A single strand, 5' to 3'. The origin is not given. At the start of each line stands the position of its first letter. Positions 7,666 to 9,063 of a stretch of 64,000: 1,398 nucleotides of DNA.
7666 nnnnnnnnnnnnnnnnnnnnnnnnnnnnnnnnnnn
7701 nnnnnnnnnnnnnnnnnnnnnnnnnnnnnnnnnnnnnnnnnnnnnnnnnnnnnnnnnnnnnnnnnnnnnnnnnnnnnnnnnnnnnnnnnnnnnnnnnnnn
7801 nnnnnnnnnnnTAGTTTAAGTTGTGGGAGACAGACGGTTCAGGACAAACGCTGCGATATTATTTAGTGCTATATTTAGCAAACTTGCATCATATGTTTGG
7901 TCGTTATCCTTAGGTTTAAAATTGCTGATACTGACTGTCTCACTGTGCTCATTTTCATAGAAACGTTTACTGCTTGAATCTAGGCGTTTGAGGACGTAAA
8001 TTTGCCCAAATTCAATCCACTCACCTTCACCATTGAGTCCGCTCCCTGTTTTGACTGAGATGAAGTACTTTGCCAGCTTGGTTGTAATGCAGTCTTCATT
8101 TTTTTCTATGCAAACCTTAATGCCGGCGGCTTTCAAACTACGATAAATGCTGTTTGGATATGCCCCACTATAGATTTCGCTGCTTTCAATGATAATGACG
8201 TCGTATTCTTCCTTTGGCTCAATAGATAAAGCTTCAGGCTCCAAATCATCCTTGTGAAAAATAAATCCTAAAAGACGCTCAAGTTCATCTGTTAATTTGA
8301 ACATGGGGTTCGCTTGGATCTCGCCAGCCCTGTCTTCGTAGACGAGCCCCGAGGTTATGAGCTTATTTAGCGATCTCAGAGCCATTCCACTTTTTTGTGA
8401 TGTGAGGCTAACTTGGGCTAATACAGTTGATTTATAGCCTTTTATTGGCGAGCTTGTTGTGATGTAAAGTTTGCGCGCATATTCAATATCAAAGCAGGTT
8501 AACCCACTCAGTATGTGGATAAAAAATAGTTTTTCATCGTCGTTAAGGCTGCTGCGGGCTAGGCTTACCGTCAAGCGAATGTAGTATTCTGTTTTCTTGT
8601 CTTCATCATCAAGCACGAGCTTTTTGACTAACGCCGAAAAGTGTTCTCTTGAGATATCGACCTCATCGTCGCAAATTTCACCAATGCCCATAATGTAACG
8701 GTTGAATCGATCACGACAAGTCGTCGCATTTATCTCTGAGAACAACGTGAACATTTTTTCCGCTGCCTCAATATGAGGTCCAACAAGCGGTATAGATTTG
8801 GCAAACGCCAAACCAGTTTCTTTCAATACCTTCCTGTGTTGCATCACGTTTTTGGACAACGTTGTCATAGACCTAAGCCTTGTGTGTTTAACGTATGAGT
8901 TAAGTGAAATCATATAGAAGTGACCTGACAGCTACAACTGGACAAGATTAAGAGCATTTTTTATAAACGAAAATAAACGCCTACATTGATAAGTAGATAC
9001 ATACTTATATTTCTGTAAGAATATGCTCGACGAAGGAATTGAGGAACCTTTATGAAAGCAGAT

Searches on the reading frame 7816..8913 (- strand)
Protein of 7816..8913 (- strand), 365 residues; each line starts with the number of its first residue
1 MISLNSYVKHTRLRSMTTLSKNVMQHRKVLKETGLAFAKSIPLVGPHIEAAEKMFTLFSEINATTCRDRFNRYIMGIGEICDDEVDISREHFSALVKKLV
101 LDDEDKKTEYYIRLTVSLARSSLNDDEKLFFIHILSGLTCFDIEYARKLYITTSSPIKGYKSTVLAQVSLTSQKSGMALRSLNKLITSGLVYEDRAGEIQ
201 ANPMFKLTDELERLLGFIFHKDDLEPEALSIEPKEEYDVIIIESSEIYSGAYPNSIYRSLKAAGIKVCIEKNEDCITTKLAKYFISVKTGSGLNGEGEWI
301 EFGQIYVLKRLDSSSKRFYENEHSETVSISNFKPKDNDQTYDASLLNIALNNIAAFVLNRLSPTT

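Call 69: search_protein_families(library=phrogs, proteins=[window:7816-8913:-], max_evalue=0.00001)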
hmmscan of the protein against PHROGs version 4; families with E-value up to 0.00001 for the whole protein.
window:7816-8913:- (365 aa): 1 family
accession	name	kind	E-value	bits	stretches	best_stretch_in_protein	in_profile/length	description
phrog_22938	-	unknown function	6.6e-218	723.7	1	30-365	1-336/336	-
